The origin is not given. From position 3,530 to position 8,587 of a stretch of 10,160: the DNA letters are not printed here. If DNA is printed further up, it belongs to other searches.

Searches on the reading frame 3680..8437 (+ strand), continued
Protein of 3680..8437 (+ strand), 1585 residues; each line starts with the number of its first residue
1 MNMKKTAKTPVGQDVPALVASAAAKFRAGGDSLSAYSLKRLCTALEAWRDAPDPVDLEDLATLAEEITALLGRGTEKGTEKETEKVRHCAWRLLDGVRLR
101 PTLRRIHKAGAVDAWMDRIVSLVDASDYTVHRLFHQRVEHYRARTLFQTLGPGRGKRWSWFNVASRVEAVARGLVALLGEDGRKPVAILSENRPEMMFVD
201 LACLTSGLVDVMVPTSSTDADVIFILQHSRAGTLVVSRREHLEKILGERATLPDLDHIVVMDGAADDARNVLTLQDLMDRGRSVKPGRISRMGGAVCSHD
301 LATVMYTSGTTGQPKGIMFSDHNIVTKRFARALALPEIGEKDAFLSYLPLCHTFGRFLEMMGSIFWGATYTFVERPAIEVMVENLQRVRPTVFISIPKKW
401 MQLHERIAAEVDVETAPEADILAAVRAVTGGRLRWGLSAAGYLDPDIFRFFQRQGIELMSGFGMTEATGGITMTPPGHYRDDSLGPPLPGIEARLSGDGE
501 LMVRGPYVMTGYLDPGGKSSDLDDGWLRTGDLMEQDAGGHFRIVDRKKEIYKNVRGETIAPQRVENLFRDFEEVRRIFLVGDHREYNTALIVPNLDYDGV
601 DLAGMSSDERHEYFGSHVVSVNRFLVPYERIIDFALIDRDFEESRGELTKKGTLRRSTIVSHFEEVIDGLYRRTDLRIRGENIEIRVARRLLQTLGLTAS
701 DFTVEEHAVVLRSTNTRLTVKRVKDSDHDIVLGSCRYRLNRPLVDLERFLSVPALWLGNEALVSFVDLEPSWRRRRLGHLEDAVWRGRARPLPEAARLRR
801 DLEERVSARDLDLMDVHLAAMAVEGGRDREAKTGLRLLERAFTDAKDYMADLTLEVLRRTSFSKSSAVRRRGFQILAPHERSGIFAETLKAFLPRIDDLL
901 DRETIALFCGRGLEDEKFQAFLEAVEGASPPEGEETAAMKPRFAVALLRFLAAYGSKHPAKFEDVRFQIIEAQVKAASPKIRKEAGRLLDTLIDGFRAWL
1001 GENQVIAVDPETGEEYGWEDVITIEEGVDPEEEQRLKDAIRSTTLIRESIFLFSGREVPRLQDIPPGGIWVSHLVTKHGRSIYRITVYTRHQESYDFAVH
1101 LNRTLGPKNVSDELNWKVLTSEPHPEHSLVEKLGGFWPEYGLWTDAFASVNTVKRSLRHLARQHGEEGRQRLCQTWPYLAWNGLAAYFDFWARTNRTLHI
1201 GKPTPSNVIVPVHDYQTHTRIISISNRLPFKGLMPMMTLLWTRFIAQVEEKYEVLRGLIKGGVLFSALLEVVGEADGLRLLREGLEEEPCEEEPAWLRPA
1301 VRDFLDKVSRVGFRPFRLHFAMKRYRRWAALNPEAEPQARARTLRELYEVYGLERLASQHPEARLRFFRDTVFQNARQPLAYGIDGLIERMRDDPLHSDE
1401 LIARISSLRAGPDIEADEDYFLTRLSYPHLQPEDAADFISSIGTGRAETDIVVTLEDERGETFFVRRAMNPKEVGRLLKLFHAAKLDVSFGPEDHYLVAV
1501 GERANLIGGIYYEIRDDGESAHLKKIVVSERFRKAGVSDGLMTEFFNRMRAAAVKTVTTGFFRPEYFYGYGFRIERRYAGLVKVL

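Call 8: find_homologous_proteins(query=window:3680-8437:+, max_evalue=1e-10)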
Query window:3680-8437:+ (1585 aa): 2707 proteins with E <= 1e-10 among 8000 candidates; the best 120 are listed.
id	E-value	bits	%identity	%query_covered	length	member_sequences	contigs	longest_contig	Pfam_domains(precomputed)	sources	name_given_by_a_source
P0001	0.0e+0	2173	62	98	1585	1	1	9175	PF00501.35,PF23562.3,PF00583.32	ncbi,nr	ncbi:MAG: AMP-binding protein [Planctomycetes bacterium]|nr:AMP-binding protein [Planctomycetota bac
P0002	0.0e+0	1647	52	97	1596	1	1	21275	PF13508.14,PF00501.35,PF23562.3,PF00583.32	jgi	jgi:long-chain acyl-CoA synthetase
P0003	0.0e+0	1642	51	97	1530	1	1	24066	PF13508.14,PF00501.35,PF23562.3,PF00583.32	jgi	jgi:long-subunit acyl-CoA synthetase (AMP-forming)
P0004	0.0e+0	1635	52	95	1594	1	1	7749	PF13508.14,PF00501.35,PF23562.3,PF00583.32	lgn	-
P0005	0.0e+0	1628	53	94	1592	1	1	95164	PF13508.14,PF00501.35,PF23562.3,PF00583.32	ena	-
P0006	0.0e+0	1604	50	96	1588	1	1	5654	PF13673.14,PF13508.14,PF00501.35,PF23562.3,PF00583.32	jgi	-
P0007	0.0e+0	1596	51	97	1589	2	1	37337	PF13508.14,PF00501.35,PF23562.3,PF00583.32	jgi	jgi:long-subunit acyl-CoA synthetase (AMP-forming)/N-acetylglutamate synthase-like GNAT family acety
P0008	0.0e+0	1595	51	97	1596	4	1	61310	PF13673.14,PF13508.14,PF00501.35,PF23562.3,PF00583.32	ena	-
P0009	0.0e+0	1595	51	96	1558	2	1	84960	PF13508.14,PF00501.35,PF23562.3,PF00583.32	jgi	-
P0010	0.0e+0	1593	50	100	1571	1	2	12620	PF13673.14,PF13508.14,PF00501.35,PF23562.3,PF00583.32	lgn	-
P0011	0.0e+0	1591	50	96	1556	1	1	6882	PF13673.14,PF13508.14,PF00501.35,PF23562.3,PF00583.32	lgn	-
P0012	0.0e+0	1590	50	97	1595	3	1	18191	PF13508.14,PF00501.35,PF23562.3,PF00583.32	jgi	jgi:long-subunit acyl-CoA synthetase (AMP-forming)/ribosomal protein S18 acetylase RimI-like enzyme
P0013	0.0e+0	1590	50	98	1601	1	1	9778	PF13673.14,PF13508.14,PF00501.35,PF23562.3,PF00583.32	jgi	jgi:long-subunit acyl-CoA synthetase (AMP-forming)/predicted N-acetyltransferase YhbS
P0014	0.0e+0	1589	50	96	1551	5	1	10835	PF00501.35,PF23562.3,PF00583.32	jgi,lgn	jgi:long-subunit acyl-CoA synthetase (AMP-forming)/N-acetylglutamate synthase-like GNAT family acety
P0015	0.0e+0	1585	50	97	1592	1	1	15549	PF13673.14,PF13508.14,PF00501.35,PF23562.3,PF14542.13,PF00583.32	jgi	-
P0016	0.0e+0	1585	50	97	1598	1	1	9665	PF13673.14,PF13508.14,PF00501.35,PF23562.3,PF00583.32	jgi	-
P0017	0.0e+0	1583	51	96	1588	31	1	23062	PF13508.14,PF00501.35,PF23562.3,PF00583.32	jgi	-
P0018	0.0e+0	1581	50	96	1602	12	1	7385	PF13508.14,PF00501.35,PF23562.3,PF00583.32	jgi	jgi:long-chain acyl-CoA synthetase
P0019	0.0e+0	1580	49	95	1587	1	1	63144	PF00501.35,PF23562.3,PF00583.32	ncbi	-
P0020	0.0e+0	1580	49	99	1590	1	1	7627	PF13508.14,PF00501.35,PF23562.3,PF00583.32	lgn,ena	-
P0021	0.0e+0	1579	50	93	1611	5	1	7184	PF13508.14,PF00501.35,PF23562.3,PF00583.32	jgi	jgi:long-subunit acyl-CoA synthetase (AMP-forming)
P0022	0.0e+0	1579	49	98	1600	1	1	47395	PF13673.14,PF13508.14,PF00501.35,PF23562.3,PF00583.32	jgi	-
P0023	0.0e+0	1577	49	99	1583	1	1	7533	PF13508.14,PF00501.35,PF23562.3,PF00583.32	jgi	jgi:long-subunit acyl-CoA synthetase (AMP-forming)/N-acetylglutamate synthase-like GNAT family acety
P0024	0.0e+0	1574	48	100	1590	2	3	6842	PF13673.14,PF13508.14,PF00501.35,PF23562.3,PF00583.32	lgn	-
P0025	0.0e+0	1574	50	97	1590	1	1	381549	PF00501.35,PF23562.3,PF00583.32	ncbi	-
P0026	0.0e+0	1573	49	98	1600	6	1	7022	PF13673.14,PF13508.14,PF00501.35,PF23562.3,PF14542.13,PF00583.32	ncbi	-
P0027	0.0e+0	1573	50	96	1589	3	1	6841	PF13673.14,PF13508.14,PF00501.35,PF23562.3,PF00583.32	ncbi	-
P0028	0.0e+0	1573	50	96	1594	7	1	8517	PF13673.14,PF13508.14,PF00501.35,PF23562.3,PF00583.32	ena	-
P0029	0.0e+0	1571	52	94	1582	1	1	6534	PF00501.35,PF23562.3,PF00583.32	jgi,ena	-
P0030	0.0e+0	1568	49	97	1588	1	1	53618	PF13508.14,PF00501.35,PF23562.3,PF00583.32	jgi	-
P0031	0.0e+0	1567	50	97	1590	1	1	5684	PF13673.14,PF13508.14,PF00501.35,PF23562.3,PF00583.32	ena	-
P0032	0.0e+0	1566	51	96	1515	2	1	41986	PF13673.14,PF13508.14,PF00501.35,PF23562.3,PF00583.32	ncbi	-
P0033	0.0e+0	1566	50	97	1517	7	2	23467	PF00501.35,PF23562.3,PF00583.32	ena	-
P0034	0.0e+0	1565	49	97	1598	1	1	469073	PF13673.14,PF13508.14,PF00501.35,PF23562.3,PF00583.32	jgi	jgi:long-subunit acyl-CoA synthetase (AMP-forming)/GNAT superfamily N-acetyltransferase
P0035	0.0e+0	1562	49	97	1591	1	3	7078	PF13508.14,PF00501.35,PF23562.3,PF00583.32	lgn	-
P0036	0.0e+0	1561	49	100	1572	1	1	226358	PF13508.14,PF00501.35,PF23562.3,PF00583.32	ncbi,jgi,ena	-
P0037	0.0e+0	1561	50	95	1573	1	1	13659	PF13673.14,PF13508.14,PF00501.35,PF23562.3,PF00583.32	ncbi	-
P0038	0.0e+0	1560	51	95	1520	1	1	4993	PF00501.35,PF23562.3,PF00583.32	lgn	-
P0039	0.0e+0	1559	50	99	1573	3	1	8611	PF13508.14,PF00501.35,PF23562.3,PF00583.32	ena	-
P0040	0.0e+0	1557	49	95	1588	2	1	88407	PF00501.35,PF23562.3,PF00583.32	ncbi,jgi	jgi:long-subunit acyl-CoA synthetase (AMP-forming)/GNAT superfamily N-acetyltransferase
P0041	0.0e+0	1555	51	95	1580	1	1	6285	PF00501.35,PF23562.3,PF00583.32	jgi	jgi:long-chain acyl-CoA synthetase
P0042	0.0e+0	1555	49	95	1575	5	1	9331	PF13673.14,PF13508.14,PF00501.35,PF23562.3,PF00583.32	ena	-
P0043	0.0e+0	1553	49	99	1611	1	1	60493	PF13673.14,PF13508.14,PF00501.35,PF23562.3,PF00583.32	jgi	jgi:long-subunit acyl-CoA synthetase (AMP-forming)/GNAT superfamily N-acetyltransferase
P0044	0.0e+0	1552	48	96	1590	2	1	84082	PF13673.14,PF13508.14,PF00501.35,PF23562.3,PF00583.32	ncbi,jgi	jgi:long-subunit acyl-CoA synthetase (AMP-forming)/GNAT superfamily N-acetyltransferase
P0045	0.0e+0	1550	47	100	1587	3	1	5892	PF13673.14,PF13508.14,PF00501.35,PF23562.3,PF00583.32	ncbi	-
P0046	0.0e+0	1550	48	97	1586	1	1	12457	PF13508.14,PF00501.35,PF23562.3,PF00583.32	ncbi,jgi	jgi:long-subunit acyl-CoA synthetase (AMP-forming)/predicted GNAT superfamily acetyltransferase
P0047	0.0e+0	1550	48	97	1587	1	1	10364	PF13673.14,PF13508.14,PF00501.35,PF23562.3,PF00583.32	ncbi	-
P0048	0.0e+0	1550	49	94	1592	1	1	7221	PF13508.14,PF00501.35,PF23562.3,PF00583.32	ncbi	ncbi:MAG: GNAT family N-acetyltransferase [Acidobacteriota bacterium]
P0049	0.0e+0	1550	49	97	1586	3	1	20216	PF00501.35,PF23562.3,PF00583.32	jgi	jgi:long-subunit acyl-CoA synthetase (AMP-forming)/GNAT superfamily N-acetyltransferase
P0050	0.0e+0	1550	48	97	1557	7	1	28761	PF13508.14,PF00501.35,PF23562.3,PF00583.32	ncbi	ncbi:MAG: GNAT family N-acetyltransferase [Gemmatimonadota bacterium]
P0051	0.0e+0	1550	49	96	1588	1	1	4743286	PF13673.14,PF13508.14,PF00501.35,PF23562.3,PF00583.32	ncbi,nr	ncbi:MAG: GNAT family N-acetyltransferase [Gemmatimonadota bacterium]|nr:MAG: GNAT family N-acetyltr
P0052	0.0e+0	1550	50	95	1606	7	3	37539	PF13673.14,PF13508.14,PF00501.35,PF23562.3,PF14542.13,PF00583.32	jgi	jgi:long-subunit acyl-CoA synthetase (AMP-forming)/GNAT superfamily N-acetyltransferase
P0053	0.0e+0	1548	49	97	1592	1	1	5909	PF13673.14,PF13508.14,PF00501.35,PF23562.3,PF00583.32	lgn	-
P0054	0.0e+0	1548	50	98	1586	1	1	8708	PF00501.35,PF23562.3,PF00583.32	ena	-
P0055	0.0e+0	1547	49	97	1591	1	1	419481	PF13508.14,PF00501.35,PF23562.3,PF00583.32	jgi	jgi:long-chain acyl-CoA synthetase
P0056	0.0e+0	1546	50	97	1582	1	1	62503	PF13673.14,PF13508.14,PF00501.35,PF23562.3,PF00583.32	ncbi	-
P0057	0.0e+0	1545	49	97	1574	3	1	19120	PF00501.35,PF23562.3,PF00583.32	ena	-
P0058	0.0e+0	1545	49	97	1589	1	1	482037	PF13508.14,PF00501.35,PF23562.3,PF00583.32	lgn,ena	-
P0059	0.0e+0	1545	49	97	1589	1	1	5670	PF13508.14,PF00501.35,PF23562.3,PF00583.32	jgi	jgi:long-subunit acyl-CoA synthetase (AMP-forming)/GNAT superfamily N-acetyltransferase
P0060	0.0e+0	1545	48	98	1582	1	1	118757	PF13673.14,PF13508.14,PF00501.35,PF23562.3,PF14542.13,PF00583.32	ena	-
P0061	0.0e+0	1545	49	100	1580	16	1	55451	PF00501.35,PF23562.3,PF00583.32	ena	-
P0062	0.0e+0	1544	50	96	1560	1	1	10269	PF13508.14,PF00501.35,PF23562.3,PF00583.32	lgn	-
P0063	0.0e+0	1544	49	97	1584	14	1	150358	PF13508.14,PF00501.35,PF23562.3,PF14542.13,PF00583.32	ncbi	-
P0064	0.0e+0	1544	49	97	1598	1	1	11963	PF13508.14,PF00501.35,PF23562.3,PF00583.32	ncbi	-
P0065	0.0e+0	1544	47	99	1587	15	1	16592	PF13673.14,PF13508.14,PF00501.35,PF23562.3,PF00583.32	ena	-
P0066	0.0e+0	1543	49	96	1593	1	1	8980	PF13508.14,PF00501.35,PF23562.3,PF00583.32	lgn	-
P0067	0.0e+0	1543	47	100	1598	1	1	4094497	PF13673.14,PF13508.14,PF00501.35,PF23562.3,PF00583.32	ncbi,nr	ncbi:MAG: GNAT family N-acetyltransferase [Gemmatimonadota bacterium]|nr:MAG: GNAT family N-acetyltr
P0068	0.0e+0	1542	48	99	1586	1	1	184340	PF13673.14,PF13508.14,PF00501.35,PF23562.3,PF14542.13,PF00583.32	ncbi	-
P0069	0.0e+0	1542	48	96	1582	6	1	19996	PF13508.14,PF00501.35,PF23562.3,PF00583.32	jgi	jgi:long-subunit acyl-CoA synthetase (AMP-forming)/GNAT superfamily N-acetyltransferase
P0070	0.0e+0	1542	48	96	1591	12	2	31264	PF13673.14,PF13508.14,PF00501.35,PF23562.3,PF00583.32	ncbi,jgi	jgi:long-subunit acyl-CoA synthetase (AMP-forming)/GNAT superfamily N-acetyltransferase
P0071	0.0e+0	1542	50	97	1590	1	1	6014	PF13673.14,PF13508.14,PF00501.35,PF23562.3,PF00583.32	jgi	jgi:long-chain acyl-CoA synthetase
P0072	0.0e+0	1542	50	97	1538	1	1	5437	PF00501.35,PF23562.3,PF00583.32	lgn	-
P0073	0.0e+0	1542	49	96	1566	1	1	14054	PF13673.14,PF13508.14,PF00501.35,PF23562.3,PF14542.13,PF00583.32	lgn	-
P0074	0.0e+0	1541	49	99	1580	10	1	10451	PF00501.35,PF23562.3,PF00583.32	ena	-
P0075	0.0e+0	1541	47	98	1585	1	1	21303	PF13508.14,PF00501.35,PF23562.3,PF00583.32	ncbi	-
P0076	0.0e+0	1540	50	95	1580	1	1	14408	PF00501.35,PF23562.3,PF00583.32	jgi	jgi:long-subunit acyl-CoA synthetase (AMP-forming)/GNAT superfamily N-acetyltransferase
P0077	0.0e+0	1540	50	94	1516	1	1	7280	PF13673.14,PF13508.14,PF00501.35,PF23562.3,PF00583.32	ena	-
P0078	0.0e+0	1540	50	96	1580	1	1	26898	PF13673.14,PF00501.35,PF23562.3,PF00583.32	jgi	-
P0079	0.0e+0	1539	49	99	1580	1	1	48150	PF00501.35,PF23562.3,PF00583.32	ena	-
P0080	0.0e+0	1539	48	98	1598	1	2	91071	PF00501.35,PF23562.3,PF00583.32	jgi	jgi:long-subunit acyl-CoA synthetase (AMP-forming)/GNAT superfamily N-acetyltransferase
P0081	0.0e+0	1539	47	100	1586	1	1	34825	PF13673.14,PF13508.14,PF00501.35,PF23562.3,PF14542.13,PF00583.32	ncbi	-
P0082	0.0e+0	1539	50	95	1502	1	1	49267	PF00501.35,PF23562.3,PF00583.32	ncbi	-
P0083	0.0e+0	1539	49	100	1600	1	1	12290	PF13673.14,PF13508.14,PF00501.35,PF23562.3,PF00583.32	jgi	jgi:long-subunit acyl-CoA synthetase (AMP-forming)/predicted N-acetyltransferase YhbS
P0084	0.0e+0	1539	50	97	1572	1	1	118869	PF13673.14,PF13508.14,PF00501.35,PF23562.3,PF00583.32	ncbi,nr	ncbi:MAG TPA: GNAT family N-acetyltransferase [Candidatus Polarisedimenticolaceae bacterium]|nr:GNAT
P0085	0.0e+0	1538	48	95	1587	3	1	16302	PF13673.14,PF13508.14,PF00501.35,PF23562.3,PF00583.32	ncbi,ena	-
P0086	0.0e+0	1538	49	95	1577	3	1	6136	PF13673.14,PF13508.14,PF00501.35,PF23562.3,PF00583.32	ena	-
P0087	0.0e+0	1538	48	96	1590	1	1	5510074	PF13508.14,PF00501.35,PF23562.3,PF00583.32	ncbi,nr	ncbi:MAG: GNAT family N-acetyltransferase [Gemmatimonadota bacterium]|nr:MAG: GNAT family N-acetyltr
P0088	0.0e+0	1538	49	97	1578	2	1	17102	PF13673.14,PF13508.14,PF00501.35,PF23562.3,PF00583.32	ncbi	-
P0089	0.0e+0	1538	49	95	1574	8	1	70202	PF13673.14,PF13508.14,PF00501.35,PF23562.3,PF00583.32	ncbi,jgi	jgi:long-subunit acyl-CoA synthetase (AMP-forming)/GNAT superfamily N-acetyltransferase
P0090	0.0e+0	1537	49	96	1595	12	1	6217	PF13673.14,PF13508.14,PF00501.35,PF23562.3,PF00583.32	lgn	-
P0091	0.0e+0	1537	51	94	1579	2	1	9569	PF00501.35,PF23562.3,PF00583.32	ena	-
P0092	0.0e+0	1537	48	95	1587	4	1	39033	PF13673.14,PF00501.35,PF23562.3,PF00583.32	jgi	jgi:long-chain acyl-CoA synthetase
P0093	0.0e+0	1537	50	95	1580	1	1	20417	PF00501.35,PF23562.3,PF00583.32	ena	-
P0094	0.0e+0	1536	48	96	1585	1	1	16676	PF13673.14,PF13508.14,PF00501.35,PF23562.3,PF14542.13,PF00583.32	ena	-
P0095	0.0e+0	1535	48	97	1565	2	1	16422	PF13673.14,PF13508.14,PF00501.35,PF23562.3,PF00583.32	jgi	jgi:long-subunit acyl-CoA synthetase (AMP-forming)/GNAT superfamily N-acetyltransferase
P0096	0.0e+0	1535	49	98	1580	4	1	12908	PF00501.35,PF23562.3,PF00583.32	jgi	-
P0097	0.0e+0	1534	50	94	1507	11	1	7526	PF13673.14,PF13508.14,PF00501.35,PF23562.3,PF00583.32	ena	-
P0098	0.0e+0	1534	49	96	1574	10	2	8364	PF13673.14,PF13508.14,PF00501.35,PF23562.3,PF00583.32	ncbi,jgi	jgi:long-subunit acyl-CoA synthetase (AMP-forming)/GNAT superfamily N-acetyltransferase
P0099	0.0e+0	1534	49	100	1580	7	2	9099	PF13673.14,PF13508.14,PF00501.35,PF23562.3,PF00583.32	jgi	jgi:long-subunit acyl-CoA synthetase (AMP-forming)/GNAT superfamily N-acetyltransferase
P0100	0.0e+0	1533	49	95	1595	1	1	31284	PF13673.14,PF13508.14,PF00501.35,PF23562.3,PF00583.32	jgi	jgi:long-subunit acyl-CoA synthetase (AMP-forming)/GNAT superfamily N-acetyltransferase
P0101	0.0e+0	1532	48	100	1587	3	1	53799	PF13673.14,PF13508.14,PF00501.35,PF23562.3,PF00583.32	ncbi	-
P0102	0.0e+0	1532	49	97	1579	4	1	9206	PF13673.14,PF13508.14,PF00501.35,PF23562.3,PF00583.32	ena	-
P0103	0.0e+0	1532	49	97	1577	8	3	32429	PF13673.14,PF13508.14,PF00501.35,PF23562.3,PF00583.32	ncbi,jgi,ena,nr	ncbi:MAG: GNAT family N-acetyltransferase [Gemmatimonadota bacterium]|nr:GNAT family N-acetyltransfe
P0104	0.0e+0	1531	47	100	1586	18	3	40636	PF13673.14,PF13508.14,PF00501.35,PF23562.3,PF14542.13,PF00583.32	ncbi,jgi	jgi:long-subunit acyl-CoA synthetase (AMP-forming)/ribosomal protein S18 acetylase RimI-like enzyme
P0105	0.0e+0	1531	49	97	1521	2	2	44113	PF00501.35,PF23562.3,PF00583.32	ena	-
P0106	0.0e+0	1531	49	96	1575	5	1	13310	PF13673.14,PF13508.14,PF00501.35,PF23562.3,PF00583.32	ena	-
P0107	0.0e+0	1531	48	97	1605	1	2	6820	PF13673.14,PF13508.14,PF00501.35,PF23562.3,PF00583.32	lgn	-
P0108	0.0e+0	1531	49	98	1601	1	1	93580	PF13673.14,PF13508.14,PF00501.35,PF23562.3,PF00583.32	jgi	-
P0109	0.0e+0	1530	50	95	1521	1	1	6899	PF00501.35,PF23562.3,PF00583.32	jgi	jgi:long-subunit acyl-CoA synthetase (AMP-forming)/N-acetylglutamate synthase-like GNAT family acety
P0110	0.0e+0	1530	48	98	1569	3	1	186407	PF13508.14,PF00501.35,PF23562.3,PF00583.32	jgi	jgi:long-subunit acyl-CoA synthetase (AMP-forming)/ribosomal protein S18 acetylase RimI-like enzyme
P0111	0.0e+0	1530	49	97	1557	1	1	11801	PF13508.14,PF00501.35,PF23562.3,PF00583.32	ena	-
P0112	0.0e+0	1529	49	97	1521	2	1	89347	PF00501.35,PF23562.3,PF00583.32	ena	-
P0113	0.0e+0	1529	50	96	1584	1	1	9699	PF13673.14,PF13508.14,PF00501.35,PF23562.3,PF14542.13,PF00583.32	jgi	jgi:long-subunit acyl-CoA synthetase (AMP-forming)/GNAT superfamily N-acetyltransferase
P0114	0.0e+0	1529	50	94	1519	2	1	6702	PF13673.14,PF00501.35,PF23562.3,PF00583.32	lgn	-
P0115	0.0e+0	1527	49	94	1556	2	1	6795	PF13508.14,PF00501.35,PF23562.3,PF00583.32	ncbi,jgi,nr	ncbi:MAG: hypothetical protein DRJ65_14680 [Acidobacteria bacterium]|nr:MAG: hypothetical protein DR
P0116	0.0e+0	1526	49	95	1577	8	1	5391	PF13673.14,PF13508.14,PF00501.35,PF23562.3,PF00583.32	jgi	jgi:long-chain acyl-CoA synthetase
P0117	0.0e+0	1526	48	95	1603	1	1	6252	PF13508.14,PF00501.35,PF23562.3,PF00583.32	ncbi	-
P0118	0.0e+0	1526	47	97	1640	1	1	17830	PF13508.14,PF00501.35,PF23562.3,PF00583.32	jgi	jgi:long-subunit acyl-CoA synthetase (AMP-forming)/GNAT superfamily N-acetyltransferase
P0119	0.0e+0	1525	49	97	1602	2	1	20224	PF13673.14,PF00501.35,PF23562.3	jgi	jgi:long-subunit acyl-CoA synthetase (AMP-forming)/N-acetylglutamate synthase-like GNAT family acety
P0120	0.0e+0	1525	48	100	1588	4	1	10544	PF13673.14,PF13508.14,PF00501.35,PF23562.3,PF00583.32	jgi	jgi:long-subunit acyl-CoA synthetase (AMP-forming)/N-acetylglutamate synthase-like GNAT family acety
